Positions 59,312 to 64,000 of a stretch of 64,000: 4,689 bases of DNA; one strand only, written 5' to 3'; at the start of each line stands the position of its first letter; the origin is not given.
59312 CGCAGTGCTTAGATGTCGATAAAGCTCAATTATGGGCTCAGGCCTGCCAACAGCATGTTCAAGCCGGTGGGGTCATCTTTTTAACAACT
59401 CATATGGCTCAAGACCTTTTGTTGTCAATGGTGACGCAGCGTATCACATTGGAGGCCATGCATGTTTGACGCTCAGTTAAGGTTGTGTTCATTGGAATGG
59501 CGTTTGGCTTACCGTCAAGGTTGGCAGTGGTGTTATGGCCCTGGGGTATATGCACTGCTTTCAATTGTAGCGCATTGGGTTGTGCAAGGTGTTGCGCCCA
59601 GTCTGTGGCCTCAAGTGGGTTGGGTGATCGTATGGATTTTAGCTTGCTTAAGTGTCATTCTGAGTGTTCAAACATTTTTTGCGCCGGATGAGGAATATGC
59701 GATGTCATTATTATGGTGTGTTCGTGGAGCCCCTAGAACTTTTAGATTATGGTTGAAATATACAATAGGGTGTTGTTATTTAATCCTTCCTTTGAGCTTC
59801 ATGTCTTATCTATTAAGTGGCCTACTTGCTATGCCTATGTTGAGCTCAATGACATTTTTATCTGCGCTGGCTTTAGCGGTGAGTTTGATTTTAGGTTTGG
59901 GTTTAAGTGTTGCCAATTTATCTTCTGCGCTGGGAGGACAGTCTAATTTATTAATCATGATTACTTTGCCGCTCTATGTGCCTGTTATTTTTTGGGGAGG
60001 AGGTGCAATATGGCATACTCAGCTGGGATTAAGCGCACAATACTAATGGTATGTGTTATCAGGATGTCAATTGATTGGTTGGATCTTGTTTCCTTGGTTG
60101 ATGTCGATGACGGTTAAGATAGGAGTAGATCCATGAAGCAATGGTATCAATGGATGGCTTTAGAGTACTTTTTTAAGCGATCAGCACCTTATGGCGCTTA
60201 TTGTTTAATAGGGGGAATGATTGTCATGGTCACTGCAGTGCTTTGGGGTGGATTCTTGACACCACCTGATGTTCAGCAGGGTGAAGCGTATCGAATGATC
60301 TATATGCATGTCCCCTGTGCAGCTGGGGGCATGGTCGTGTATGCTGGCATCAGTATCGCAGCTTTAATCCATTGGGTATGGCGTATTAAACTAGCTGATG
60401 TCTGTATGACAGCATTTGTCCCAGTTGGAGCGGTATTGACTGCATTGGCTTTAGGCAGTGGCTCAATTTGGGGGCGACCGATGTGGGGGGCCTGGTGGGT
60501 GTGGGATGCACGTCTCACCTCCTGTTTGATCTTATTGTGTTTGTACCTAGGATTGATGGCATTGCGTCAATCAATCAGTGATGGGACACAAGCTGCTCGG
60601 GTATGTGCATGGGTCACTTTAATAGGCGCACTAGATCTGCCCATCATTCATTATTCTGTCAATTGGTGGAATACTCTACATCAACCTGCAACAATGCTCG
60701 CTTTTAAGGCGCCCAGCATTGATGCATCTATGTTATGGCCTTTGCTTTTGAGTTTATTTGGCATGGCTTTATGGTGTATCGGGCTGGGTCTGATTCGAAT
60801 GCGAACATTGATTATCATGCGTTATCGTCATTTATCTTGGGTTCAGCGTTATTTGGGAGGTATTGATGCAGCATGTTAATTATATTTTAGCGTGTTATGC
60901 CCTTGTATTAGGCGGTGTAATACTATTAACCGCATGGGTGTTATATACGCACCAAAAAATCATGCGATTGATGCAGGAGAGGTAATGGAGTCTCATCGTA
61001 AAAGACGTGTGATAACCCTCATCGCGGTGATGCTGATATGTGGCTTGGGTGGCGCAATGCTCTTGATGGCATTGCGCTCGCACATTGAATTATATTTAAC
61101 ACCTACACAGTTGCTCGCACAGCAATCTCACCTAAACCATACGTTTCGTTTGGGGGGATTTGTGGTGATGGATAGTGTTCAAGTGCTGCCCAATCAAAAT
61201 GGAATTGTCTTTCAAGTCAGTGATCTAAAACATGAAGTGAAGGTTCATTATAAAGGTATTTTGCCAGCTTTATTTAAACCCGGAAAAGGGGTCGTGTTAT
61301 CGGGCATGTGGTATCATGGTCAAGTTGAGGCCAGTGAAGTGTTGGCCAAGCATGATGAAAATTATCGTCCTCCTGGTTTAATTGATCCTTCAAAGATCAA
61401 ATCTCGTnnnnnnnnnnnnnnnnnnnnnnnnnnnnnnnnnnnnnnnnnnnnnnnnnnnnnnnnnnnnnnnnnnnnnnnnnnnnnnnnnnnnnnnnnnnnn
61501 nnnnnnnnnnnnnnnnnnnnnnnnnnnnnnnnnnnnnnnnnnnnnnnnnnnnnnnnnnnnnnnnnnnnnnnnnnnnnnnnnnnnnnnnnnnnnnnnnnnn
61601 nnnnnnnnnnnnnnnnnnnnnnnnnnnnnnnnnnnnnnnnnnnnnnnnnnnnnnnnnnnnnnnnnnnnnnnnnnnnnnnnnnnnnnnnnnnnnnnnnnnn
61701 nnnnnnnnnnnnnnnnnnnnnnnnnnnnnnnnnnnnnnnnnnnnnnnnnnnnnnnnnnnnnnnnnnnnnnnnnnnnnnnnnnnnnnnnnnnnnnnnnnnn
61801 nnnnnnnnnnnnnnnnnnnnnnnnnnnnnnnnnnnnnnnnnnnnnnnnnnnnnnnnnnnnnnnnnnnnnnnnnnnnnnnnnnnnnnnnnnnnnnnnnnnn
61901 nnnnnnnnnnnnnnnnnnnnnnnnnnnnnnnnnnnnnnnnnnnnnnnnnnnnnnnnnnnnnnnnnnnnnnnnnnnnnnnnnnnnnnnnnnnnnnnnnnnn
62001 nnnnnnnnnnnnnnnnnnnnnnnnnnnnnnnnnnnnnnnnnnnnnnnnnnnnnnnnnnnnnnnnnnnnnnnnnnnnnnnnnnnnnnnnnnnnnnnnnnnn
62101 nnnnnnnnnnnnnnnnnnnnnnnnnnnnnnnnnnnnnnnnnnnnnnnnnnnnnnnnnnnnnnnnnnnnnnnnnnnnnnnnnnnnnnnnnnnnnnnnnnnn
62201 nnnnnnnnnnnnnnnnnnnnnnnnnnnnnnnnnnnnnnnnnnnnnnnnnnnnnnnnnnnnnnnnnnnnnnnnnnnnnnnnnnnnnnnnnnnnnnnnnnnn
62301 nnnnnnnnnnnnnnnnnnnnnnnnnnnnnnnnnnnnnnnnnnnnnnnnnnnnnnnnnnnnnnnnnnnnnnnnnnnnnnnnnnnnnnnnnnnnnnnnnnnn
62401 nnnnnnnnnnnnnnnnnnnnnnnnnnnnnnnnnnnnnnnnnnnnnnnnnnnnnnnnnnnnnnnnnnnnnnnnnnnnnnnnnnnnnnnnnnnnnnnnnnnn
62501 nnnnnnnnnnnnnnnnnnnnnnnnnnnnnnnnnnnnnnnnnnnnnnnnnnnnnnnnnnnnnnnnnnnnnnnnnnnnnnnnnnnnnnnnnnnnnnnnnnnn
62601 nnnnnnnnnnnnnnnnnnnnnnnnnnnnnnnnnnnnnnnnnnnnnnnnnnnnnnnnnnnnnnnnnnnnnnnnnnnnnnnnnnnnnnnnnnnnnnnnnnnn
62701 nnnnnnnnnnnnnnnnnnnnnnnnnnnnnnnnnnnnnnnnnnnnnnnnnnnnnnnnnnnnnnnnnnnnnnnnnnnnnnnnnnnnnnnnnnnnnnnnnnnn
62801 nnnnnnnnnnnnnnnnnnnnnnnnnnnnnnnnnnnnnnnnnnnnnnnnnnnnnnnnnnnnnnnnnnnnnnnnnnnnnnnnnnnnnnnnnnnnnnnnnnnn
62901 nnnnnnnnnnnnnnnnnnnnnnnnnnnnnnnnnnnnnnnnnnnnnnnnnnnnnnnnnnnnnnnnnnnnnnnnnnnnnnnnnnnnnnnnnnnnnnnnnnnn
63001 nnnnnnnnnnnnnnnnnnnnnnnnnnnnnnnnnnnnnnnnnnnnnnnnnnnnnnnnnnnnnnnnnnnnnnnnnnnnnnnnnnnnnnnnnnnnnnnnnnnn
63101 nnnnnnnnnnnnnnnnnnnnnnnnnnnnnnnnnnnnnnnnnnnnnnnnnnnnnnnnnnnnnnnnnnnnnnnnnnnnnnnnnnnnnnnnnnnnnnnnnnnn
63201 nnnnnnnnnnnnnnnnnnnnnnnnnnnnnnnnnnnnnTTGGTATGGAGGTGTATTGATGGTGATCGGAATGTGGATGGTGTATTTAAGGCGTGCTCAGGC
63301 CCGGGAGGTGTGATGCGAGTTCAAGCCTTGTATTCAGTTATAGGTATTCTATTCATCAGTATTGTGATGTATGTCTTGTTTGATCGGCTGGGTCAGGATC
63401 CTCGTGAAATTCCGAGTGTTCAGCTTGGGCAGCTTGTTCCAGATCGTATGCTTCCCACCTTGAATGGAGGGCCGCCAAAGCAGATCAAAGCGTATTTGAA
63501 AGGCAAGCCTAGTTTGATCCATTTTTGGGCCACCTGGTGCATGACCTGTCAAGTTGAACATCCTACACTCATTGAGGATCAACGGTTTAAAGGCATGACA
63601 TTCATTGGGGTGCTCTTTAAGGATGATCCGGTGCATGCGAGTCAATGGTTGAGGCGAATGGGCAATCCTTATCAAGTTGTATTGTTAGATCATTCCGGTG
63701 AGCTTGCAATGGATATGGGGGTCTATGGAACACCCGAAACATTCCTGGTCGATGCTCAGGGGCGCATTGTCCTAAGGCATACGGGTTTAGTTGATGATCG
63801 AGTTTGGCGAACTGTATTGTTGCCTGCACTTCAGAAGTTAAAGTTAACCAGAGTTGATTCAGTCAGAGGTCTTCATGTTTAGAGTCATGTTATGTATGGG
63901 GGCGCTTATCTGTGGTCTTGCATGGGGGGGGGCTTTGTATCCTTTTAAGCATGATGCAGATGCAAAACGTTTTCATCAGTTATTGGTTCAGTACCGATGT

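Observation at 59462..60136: ccmB carries an in-frame TAA; the ancestral C-terminal helix and ATGA coupling to ccmC are still intact downstream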

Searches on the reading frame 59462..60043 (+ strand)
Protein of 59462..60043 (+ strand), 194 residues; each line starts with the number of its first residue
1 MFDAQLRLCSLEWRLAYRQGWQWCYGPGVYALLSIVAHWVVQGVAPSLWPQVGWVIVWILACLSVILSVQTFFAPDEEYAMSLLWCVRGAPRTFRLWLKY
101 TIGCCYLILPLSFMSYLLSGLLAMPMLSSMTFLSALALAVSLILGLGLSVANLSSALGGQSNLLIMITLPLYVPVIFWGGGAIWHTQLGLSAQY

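Call 4: search_protein_families(library=pfam, proteins=[window:59462-60043:+], max_evalue=0.01)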
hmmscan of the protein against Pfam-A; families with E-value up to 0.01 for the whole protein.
window:59462-60043:+ (194 aa): 1 family
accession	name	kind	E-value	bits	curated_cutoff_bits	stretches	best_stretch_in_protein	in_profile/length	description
PF03379.19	CcmB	-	4.1e-08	33.3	24.9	1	8-189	4-184/215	CcmB protein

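Call 12: list_cluster_members(proteins=[P0001, window:59462-60043:+])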
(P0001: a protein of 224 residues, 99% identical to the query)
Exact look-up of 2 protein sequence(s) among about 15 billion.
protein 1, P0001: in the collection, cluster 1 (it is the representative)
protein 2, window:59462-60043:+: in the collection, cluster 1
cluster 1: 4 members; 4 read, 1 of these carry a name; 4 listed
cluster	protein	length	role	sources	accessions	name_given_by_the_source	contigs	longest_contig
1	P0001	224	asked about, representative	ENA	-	-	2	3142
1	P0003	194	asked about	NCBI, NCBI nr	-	-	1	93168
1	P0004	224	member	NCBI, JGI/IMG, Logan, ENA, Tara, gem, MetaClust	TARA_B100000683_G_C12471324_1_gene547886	strand:- start:914 stop:1588 length:675 start_codon:yes stop_codon:yes gene_type:complete | TARA_123_SRF_0.22-3_C12471324_1_gene547886 "" ""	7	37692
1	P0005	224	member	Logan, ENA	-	-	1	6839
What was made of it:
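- The truncated product exists in the protein collection from one contig only (call 12).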

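Call 14: find_encoding_contigs(protein=P0004, flank=10000, max_places=10)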
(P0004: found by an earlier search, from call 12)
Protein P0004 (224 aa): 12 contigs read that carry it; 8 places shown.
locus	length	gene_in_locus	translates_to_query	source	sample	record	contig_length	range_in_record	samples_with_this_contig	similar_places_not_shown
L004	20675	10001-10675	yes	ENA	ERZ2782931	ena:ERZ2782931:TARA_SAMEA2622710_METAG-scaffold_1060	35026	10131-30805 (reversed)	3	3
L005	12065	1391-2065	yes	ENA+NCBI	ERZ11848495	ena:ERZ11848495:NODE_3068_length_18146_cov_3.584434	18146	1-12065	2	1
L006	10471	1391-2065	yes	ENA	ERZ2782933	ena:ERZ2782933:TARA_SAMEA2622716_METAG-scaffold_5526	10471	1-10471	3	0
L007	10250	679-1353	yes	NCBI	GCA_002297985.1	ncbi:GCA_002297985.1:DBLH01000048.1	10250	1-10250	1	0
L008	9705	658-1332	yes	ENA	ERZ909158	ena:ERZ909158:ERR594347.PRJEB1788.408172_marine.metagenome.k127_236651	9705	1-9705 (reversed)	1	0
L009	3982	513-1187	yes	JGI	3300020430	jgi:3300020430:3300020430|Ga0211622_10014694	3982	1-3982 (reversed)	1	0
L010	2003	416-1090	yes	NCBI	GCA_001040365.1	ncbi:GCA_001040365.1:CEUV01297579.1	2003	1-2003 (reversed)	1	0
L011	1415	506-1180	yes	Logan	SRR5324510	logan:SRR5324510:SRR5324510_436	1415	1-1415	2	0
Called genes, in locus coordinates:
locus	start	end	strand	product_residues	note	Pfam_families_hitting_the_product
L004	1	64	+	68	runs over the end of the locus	PF09838:DUF2065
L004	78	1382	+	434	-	PF00709:Adenylsucc_synt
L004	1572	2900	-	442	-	PF00860:Xan_ur_permease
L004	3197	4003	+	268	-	-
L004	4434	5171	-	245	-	PF03099:BPL_LplA_LipB, PF02237:BPL_C (weak)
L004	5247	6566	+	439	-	PF00561:Abhydrolase_1 (weak)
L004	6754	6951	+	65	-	-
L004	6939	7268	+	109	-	-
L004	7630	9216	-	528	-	PF00324:AA_permease, PF13520:AA_permease_2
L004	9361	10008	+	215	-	PF00005:ABC_tran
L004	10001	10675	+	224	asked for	PF03379:CcmB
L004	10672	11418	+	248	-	PF01578:Cytochrom_C_asm, PF27518:CcmC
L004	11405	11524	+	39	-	-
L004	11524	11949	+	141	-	PF03100:CcmE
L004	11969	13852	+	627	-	PF01578:Cytochrom_C_asm, PF16327:CcmF_C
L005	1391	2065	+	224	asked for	PF03379:CcmB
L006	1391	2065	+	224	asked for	PF03379:CcmB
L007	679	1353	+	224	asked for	PF03379:CcmB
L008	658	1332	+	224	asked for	PF03379:CcmB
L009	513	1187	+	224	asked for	PF03379:CcmB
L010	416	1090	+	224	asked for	PF03379:CcmB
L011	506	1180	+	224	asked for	PF03379:CcmB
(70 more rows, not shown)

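Call 15: find_encoding_contigs(protein=P0005, flank=10000, max_places=10)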
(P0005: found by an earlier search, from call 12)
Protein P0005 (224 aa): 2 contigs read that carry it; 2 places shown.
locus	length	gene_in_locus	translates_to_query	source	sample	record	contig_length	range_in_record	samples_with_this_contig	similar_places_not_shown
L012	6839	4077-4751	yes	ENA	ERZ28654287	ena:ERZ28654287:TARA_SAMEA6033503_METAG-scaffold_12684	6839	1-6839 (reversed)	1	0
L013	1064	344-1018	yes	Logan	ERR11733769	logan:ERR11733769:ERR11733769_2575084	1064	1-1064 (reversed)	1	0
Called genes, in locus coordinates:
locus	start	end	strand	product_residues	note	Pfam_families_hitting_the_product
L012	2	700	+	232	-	?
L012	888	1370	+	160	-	-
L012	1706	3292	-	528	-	PF00324:AA_permease, PF13520:AA_permease_2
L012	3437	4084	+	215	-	PF00005:ABC_tran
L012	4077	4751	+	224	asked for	PF03379:CcmB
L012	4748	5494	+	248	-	PF01578:Cytochrom_C_asm, PF27518:CcmC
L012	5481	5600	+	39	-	-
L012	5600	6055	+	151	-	PF03100:CcmE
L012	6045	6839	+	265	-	?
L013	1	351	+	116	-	?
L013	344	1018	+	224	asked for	PF03379:CcmB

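Call 18: find_encoding_contigs(protein=P0003, flank=2000, max_places=5)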
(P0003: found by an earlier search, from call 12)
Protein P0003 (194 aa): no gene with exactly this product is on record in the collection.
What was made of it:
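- On Nonsense-mutation pseudogene: The source contig could not be retrieved (call 18).
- Tried and rejected: Nothing is on record (call 18).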

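Call 21: search_solved_structures(query=P0004, max_evalue=1, show_alignments=2)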
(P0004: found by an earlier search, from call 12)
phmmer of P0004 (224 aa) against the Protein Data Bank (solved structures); distinct sequences matched with E-value up to 1: 1.
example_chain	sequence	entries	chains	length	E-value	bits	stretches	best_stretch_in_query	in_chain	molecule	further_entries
7f02_B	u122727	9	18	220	0.048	16.8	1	7-217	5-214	Heme exporter protein B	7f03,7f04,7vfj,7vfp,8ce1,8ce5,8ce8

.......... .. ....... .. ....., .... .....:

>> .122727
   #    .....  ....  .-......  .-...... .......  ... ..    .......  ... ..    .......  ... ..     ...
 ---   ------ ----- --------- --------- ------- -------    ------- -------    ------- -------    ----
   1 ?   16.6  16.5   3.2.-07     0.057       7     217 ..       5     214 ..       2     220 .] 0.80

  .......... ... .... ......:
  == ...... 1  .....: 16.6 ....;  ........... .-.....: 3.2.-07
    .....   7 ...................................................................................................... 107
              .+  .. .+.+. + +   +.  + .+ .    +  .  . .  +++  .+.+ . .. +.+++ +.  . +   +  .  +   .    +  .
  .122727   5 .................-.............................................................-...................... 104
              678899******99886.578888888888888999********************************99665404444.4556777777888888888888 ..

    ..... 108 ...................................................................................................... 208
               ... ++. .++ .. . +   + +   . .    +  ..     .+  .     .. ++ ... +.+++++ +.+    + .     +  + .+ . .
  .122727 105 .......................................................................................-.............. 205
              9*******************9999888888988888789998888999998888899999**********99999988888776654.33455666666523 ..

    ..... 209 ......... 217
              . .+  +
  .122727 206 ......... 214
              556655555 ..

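Call 24: search_protein_families(library=ncbifam, proteins=[P0004], max_evalue=0.001)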
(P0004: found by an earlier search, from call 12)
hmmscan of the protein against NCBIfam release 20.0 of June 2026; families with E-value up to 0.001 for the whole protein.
P0004 (224 aa): 1 family
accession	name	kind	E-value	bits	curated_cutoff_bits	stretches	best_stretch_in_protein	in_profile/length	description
TIGR01190.1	ccmB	equivalog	9.9e-10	38.4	156.2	1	11-215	4-207/211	heme exporter protein CcmB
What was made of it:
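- Checked: They have the same lengths as in the relatives' gene calls (calls 14, 24).
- The gene sits in an otherwise intact operon (calls 14, 24).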

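Call 53: predict_structure(alignment_id=A2)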
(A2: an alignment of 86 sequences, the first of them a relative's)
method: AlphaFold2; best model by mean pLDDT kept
length: 224 residues; sequences in the alignment: 86
mean_pLDDT: 91.9   pTM: 0.87
mean pLDDT of the five models: 91.9, 91.7, 90.3, 89.7, 89.2
residues with pLDDT >= 90: 165; 70-90: 58; 50-70: 1; < 50: 0
segments of 3 or more residues with pLDDT < 50: none
pLDDT, mean of each block of 10 residues (from residue 1): 89 91 88 95 94 95 92 88 86 93 95 94 91 96 95 82 84 96 95 98 97 94 78
secondary structure, 60 per line:
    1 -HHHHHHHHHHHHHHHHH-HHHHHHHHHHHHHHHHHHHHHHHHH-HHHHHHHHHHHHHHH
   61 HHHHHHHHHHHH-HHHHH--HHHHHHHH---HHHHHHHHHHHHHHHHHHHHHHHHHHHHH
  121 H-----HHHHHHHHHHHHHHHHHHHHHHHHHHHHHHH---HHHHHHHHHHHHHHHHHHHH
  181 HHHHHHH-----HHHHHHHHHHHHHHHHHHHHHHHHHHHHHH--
elements in order: H2-18 H20-44 H46-72 H74-78 H81-88 H92-121 H127-157 H161-187 H193-222
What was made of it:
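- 59462..60046 (+): Truncated ccmB reading frame: 194 codons plus TAA. It encodes the N-terminal amphipathic helix and TM1-TM5. Helices from the AF2 model of the full-length form (call 53).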

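Call 56: fold_search(model_id=the predicted structure, library=pdb)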
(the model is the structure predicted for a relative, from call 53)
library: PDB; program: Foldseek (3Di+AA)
matches with E <= 10: 203; with E <= 0.001: 2
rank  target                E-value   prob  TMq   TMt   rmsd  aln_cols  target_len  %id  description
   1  8ce1_B                4.7e-06  1.00  0.86  0.87   2.5       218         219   22  Cytochrome c maturation complex CcmABCD (released 2023-09-06)
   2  7f02_B                1.4e-04  1.00  0.82  0.83   3.2       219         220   22  Cytochrome c-type biogenesis protein CcmABCD from E. coli (released 2022-11-09)
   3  7qba_E                9.3e-02  1.00  0.63  0.56   5.7       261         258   14  CryoEM structure of the ABC transporter NosDFY complexed with nitrous oxide reductase NosZ (released 2022-08-03)
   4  6hbu_A                1.6e-01  1.00  0.68  0.30   4.7       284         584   10  Cryo-EM structure of the ABCG2 E211Q mutant bound to ATP and Magnesium (released 2018-11-07)
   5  7r8b_B                1.8e-01  1.00  0.69  0.31   4.5       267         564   13  The structure of human ABCG5/ABCG8 supplemented with cholesterol (released 2021-09-08)
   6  7znq_Y                1.9e-01  0.97  0.49  0.43   8.3       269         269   14  ABC transporter complex NosDFYL in GDN (released 2022-08-03)
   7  7ojh_A                2.1e-01  1.00  0.67  0.30   4.6       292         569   10  ABCG2 topotecan turnover-1 state (released 2021-07-21)
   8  7r88_B                2.5e-01  1.00  0.71  0.31   4.1       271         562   14  The structure of human ABCG5-I529W/ABCG8-WT (released 2021-09-08)
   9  7znq_y                2.6e-01  0.99  0.60  0.55   6.0       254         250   15  ABC transporter complex NosDFYL in GDN (released 2022-08-03)
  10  7jr7_B                3.0e-01  0.99  0.60  0.27   6.0       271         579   13  Cryo-EM structure of ABCG5/G8 in complex with Fab 2E10 and 11F4 (released 2021-04-07)
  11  7r87_B                3.2e-01  1.00  0.66  0.30   4.7       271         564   12  The structure of human ABCG5-WT/ABCG8-I419E (released 2021-09-08)
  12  7nez_A                3.6e-01  0.99  0.67  0.31   4.7       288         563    9  Structure of topotecan-bound ABCG2 (released 2021-04-21)
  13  8i39_A                4.0e-01  0.99  0.62  0.30   5.8       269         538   11  Cryo-EM structure of abscisic acid transporter AtABCG25 with ABA (released 2023-09-13)
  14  8iwj_A                4.7e-01  0.96  0.58  0.28   6.4       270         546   11  ABCG25 Wild Type in Apo-state (released 2024-04-10)
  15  8p8j_A                5.2e-01  0.98  0.62  0.28   5.1       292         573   10  Structure of 5D3-Fab and nanobody(Nb96)-bound ABCG2 (released 2023-08-30)
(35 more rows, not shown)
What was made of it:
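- On CcmB (PF03379 / TIGR01190): Foldseek finds 8ce1_B at TM 0.86 and 7f02_B at TM 0.82, aligned over 218-219 columns (calls 53, 56).
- (3) The AF2 model (pLDDT 91.9, pTM 0.87) matches E. coli CcmB 8ce1_B at TM 0.86 over 218 columns and 7f02_B at TM 0.82 (calls 53, 56).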

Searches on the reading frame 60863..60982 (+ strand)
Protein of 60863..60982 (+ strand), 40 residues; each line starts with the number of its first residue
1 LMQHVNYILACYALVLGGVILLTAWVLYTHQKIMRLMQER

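Call 24: search_protein_families(library=ncbifam, proteins=[window:60863-60982:+], max_evalue=0.001)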
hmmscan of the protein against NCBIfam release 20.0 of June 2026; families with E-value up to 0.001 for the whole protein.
window:60863-60982:+ (40 aa): 0 families
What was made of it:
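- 60866..60985 (+): ccmD (39 aa), intact. Identified by position only; no family hit (call 24).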

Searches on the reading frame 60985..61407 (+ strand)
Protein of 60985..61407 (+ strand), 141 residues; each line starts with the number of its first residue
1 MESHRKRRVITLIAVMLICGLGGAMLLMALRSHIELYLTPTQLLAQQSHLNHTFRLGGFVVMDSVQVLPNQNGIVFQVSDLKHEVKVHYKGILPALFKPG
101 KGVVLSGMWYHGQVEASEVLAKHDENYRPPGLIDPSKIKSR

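Call 24: search_protein_families(library=ncbifam, proteins=[window:60985-61407:+], max_evalue=0.001)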
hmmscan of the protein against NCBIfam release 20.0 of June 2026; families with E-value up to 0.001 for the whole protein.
window:60985-61407:+ (141 aa): 8 families
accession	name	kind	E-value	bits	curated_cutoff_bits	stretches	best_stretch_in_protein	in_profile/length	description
NF009729.0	PRK13254.1-3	equivalog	1.6e-38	131.8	171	1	1-132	1-133/155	cytochrome c maturation protein CcmE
NF009727.0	PRK13254.1-1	equivalog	8.5e-36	122.8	126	1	4-137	4-137/144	cytochrome c maturation protein CcmE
NF009731.0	PRK13254.1-5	equivalog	9.4e-34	116.3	152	1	4-134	3-133/155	cytochrome c maturation protein CcmE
NF009638.0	PRK13165.1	equivalog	1.6e-31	109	186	1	1-133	1-140/161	cytochrome c maturation protein CcmE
NF009635.0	PRK13150.1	equivalog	1e-26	93.7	264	1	1-131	1-138/159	cytochrome c maturation protein CcmE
NF009728.0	PRK13254.1-2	equivalog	5.4e-25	88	221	1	1-134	1-134/153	cytochrome c maturation protein CcmE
NF009637.0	PRK13159.1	equivalog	1.3e-23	83.7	247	1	1-134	1-134/156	cytochrome c maturation protein CcmE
NF009730.0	PRK13254.1-4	equivalog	2e-20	73.4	310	1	3-139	23-159/165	cytochrome c maturation protein CcmE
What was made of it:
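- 60985..61410 (+): ccmE, intact. NF009729 131.8 bits (call 24).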

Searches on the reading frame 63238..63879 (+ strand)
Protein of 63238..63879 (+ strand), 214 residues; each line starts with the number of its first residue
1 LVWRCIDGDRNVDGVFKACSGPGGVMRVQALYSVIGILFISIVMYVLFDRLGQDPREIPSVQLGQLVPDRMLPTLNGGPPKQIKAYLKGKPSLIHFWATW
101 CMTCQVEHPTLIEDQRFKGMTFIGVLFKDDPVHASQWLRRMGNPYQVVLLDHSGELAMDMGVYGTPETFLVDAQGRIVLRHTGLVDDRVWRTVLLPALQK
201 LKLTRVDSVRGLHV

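Call 24: search_protein_families(library=ncbifam, proteins=[window:63238-63879:+], max_evalue=0.001)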
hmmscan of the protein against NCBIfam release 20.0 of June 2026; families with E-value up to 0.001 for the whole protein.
window:63238-63879:+ (214 aa): 8 families
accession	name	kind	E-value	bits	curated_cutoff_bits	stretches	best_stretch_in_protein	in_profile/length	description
TIGR00385.1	dsbE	subfamily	2.8e-44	150.7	123.15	1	39-200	12-173/173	DsbE family thiol:disulfide interchange protein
NF011941.0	PRK15412.1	equivalog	2.3e-35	121.8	359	1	43-200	20-178/185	thiol:disulfide interchange protein DsbE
NF002854.0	PRK03147.1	subfamily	1.3e-13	51.2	170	1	34-185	12-160/176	thiol-disulfide oxidoreductase ResA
NF041202.1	StoA_CxxC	exception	3.3e-09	36.8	210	1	82-183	45-150/163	endospore biogenesis thiol-disulfide oxidoreductase StoA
NF010625.0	PRK14018.1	equivalog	1e-08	34.2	522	1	69-183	35-158/521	bifunctional peptide-methionine (S)-S-oxide reductase MsrA/peptide-methionine (R)-S-oxide reductase MsrB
NF041054.1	WAxxUGC_long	equivalog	2.7e-07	30.2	300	1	67-179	84-196/354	ResA-like WAxxUGC motif-containing protein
NF047696.1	ThlDiSintTplARhiz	equivalog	1.1e-06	28.6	230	1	78-116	87-124/219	thiol:disulfide interchange protein TlpA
TIGR01068.1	thioredoxin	equivalog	4.6e-06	26.7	96.8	1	90-113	15-38/101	thioredoxin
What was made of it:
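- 63313..63882 (+): ccmG/dsbE, intact. TIGR00385 150.7 bits, above the cut-off of 123 (call 24).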
